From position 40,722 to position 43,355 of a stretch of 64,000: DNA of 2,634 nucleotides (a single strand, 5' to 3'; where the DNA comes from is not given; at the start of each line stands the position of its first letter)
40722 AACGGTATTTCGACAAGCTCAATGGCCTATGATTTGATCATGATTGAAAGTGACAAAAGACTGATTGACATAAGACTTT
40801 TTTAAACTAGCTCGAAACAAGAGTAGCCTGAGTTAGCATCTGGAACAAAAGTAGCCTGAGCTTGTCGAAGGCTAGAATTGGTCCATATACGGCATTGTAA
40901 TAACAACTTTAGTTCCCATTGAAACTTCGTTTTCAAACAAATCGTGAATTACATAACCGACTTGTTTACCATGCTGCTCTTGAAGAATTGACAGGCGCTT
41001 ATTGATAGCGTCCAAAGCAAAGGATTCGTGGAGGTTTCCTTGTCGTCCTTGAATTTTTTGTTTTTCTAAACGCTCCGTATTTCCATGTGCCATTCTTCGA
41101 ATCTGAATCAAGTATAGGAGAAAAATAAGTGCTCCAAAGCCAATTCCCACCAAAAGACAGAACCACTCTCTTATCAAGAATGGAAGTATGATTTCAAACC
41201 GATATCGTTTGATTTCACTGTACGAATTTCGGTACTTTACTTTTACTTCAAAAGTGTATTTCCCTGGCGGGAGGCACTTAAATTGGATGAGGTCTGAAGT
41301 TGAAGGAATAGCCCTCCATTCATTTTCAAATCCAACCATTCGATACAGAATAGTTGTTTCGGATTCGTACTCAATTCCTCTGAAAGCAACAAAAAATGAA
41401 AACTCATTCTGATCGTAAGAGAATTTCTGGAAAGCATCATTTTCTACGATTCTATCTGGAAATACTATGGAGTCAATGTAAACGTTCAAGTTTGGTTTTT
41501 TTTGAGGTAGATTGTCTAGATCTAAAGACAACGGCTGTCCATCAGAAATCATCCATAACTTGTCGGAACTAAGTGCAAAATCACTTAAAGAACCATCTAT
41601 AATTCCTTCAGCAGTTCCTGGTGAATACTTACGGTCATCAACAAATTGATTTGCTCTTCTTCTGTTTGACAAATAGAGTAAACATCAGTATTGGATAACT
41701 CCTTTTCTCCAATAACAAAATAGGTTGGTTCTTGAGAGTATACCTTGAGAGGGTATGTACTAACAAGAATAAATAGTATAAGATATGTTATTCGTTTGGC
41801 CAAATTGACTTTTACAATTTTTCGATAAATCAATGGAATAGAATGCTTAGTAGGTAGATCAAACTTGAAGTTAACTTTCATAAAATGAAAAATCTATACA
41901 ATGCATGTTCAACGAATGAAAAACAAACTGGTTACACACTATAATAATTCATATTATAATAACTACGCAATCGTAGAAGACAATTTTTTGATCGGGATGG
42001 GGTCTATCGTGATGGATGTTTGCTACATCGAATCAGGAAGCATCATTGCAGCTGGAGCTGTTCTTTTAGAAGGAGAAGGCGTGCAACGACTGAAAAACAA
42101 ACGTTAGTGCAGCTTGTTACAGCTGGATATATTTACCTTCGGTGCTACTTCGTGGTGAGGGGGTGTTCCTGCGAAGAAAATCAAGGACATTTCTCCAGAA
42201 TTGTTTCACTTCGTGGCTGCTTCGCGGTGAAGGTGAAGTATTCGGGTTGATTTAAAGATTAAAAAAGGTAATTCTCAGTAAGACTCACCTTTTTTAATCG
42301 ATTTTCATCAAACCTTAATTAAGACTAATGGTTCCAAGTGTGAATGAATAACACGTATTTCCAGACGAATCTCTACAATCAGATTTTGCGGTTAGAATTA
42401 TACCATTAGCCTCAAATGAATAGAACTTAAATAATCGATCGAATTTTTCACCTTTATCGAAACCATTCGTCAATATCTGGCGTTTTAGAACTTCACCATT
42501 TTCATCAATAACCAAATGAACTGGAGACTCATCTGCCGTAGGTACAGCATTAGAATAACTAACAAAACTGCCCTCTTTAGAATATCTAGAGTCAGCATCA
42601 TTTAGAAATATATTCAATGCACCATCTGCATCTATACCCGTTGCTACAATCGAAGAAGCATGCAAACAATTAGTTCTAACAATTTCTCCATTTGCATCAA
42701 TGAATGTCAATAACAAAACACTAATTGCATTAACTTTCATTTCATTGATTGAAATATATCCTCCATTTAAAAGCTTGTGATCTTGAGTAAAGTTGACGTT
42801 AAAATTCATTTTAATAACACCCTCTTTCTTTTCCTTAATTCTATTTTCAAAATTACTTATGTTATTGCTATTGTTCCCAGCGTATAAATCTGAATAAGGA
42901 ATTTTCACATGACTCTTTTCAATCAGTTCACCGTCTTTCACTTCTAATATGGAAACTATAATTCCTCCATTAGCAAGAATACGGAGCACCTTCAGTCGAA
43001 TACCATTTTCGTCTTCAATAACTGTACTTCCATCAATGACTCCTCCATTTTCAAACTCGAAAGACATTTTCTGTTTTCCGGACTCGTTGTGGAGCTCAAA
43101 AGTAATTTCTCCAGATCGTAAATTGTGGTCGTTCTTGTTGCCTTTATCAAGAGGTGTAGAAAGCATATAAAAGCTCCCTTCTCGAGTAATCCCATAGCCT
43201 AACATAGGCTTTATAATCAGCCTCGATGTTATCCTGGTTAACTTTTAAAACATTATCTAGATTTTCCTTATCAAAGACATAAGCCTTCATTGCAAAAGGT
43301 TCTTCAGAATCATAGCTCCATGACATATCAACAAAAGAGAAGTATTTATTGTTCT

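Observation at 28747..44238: Intact gamma-CA-like gene followed by two displaced copies of its own 3' end: signature of serial insertions into a gene 3' end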

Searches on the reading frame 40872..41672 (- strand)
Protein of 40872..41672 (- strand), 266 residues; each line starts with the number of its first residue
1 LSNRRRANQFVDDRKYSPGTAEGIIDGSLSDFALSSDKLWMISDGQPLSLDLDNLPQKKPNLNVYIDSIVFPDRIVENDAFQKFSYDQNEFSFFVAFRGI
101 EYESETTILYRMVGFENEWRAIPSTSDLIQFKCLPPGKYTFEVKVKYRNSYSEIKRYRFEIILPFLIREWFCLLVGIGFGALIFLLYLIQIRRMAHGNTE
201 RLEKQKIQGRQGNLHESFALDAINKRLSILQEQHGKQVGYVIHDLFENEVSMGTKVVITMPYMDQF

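Call 11: search_protein_families(library=pfam, proteins=[window:40872-41672:-], max_evalue=0.01)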
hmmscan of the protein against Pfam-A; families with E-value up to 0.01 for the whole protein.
window:40872-41672:- (266 aa): 1 family
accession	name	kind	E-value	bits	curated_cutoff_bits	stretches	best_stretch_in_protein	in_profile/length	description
PF07495.19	Y_Y_Y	-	5.5e-10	39.4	26.6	1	105-161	7-62/65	Y_Y_Y domain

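Call 82: find_encoding_contigs(protein=window:40875-41672:-, flank=5000, max_places=10)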
Protein seq(266 aa) (266 aa): 3 contigs read that carry it; 2 places shown.
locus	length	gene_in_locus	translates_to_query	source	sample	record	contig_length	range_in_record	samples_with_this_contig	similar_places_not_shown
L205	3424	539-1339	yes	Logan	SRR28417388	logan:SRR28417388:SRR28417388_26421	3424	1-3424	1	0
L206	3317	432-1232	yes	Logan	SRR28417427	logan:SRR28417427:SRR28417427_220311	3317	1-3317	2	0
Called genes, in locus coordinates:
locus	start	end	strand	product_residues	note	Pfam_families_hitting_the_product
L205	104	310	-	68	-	PF00132:Hexapep (weak)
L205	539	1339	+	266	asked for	PF07495:Y_Y_Y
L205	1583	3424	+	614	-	?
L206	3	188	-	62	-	?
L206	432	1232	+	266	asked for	PF07495:Y_Y_Y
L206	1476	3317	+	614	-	?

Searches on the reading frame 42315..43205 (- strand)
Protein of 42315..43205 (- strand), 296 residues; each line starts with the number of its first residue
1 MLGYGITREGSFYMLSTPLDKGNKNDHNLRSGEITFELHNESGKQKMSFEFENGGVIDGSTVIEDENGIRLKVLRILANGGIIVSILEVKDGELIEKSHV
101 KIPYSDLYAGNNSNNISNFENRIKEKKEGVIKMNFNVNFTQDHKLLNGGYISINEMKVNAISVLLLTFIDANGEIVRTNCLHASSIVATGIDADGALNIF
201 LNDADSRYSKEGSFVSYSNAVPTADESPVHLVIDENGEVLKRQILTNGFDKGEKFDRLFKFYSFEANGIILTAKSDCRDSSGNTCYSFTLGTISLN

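Call 11: search_protein_families(library=pfam, proteins=[window:42315-43205:-], max_evalue=0.01)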
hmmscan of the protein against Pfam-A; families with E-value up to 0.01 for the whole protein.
window:42315-43205:- (296 aa): 0 families

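Call 48: find_encoding_contigs(protein=window:42315-43205:-, flank=10000, max_places=10)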
Protein window:42315-43205:- (296 aa): 8 contigs read that carry it; 6 places shown.
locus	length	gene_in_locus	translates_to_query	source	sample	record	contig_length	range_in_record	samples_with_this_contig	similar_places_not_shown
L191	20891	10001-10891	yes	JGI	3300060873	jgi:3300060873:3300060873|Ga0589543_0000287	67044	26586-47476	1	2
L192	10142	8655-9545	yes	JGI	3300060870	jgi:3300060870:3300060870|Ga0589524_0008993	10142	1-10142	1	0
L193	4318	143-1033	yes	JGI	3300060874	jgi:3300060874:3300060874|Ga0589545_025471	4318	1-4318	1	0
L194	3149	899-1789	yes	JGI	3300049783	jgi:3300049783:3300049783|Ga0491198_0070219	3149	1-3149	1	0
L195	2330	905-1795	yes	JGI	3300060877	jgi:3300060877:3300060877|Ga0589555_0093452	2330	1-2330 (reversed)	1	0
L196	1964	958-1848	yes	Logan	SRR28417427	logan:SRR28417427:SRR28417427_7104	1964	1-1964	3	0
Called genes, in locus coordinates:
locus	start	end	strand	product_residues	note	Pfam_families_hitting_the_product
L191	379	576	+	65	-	-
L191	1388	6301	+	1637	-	PF11999:Ice_binding, PF07821:Alpha-amyl_C2 (faint), PF13585:CHU_C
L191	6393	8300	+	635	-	PF11999:Ice_binding, PF18962:Por_Secre_tail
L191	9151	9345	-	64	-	-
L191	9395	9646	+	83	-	-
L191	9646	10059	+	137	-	-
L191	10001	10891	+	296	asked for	-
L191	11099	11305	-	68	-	PF00132:Hexapep (weak)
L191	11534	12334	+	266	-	PF07495:Y_Y_Y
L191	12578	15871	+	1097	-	PF06739:SBBP (faint), PF23237:HYR_4C, PF18962:Por_Secre_tail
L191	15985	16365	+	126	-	-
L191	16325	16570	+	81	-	-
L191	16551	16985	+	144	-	-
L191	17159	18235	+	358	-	PF16261:DUF4915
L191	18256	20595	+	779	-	PF01839:FG-GAP (faint), PF13517:FG-GAP_3, PF18962:Por_Secre_tail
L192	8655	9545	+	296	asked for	-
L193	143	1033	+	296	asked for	-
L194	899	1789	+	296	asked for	-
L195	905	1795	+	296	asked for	-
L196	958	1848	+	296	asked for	-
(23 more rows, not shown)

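Call 70: find_homologous_proteins(query=window:42315-43205:-, max_evalue=0.00001)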
Query window:42315-43205:- (296 aa): 1 proteins with E <= 0.00001 among 1119 candidates.
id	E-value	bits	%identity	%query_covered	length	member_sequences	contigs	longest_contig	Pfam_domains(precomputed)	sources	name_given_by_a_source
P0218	3.7e-189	645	100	100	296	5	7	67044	-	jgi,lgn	jgi:hypothetical protein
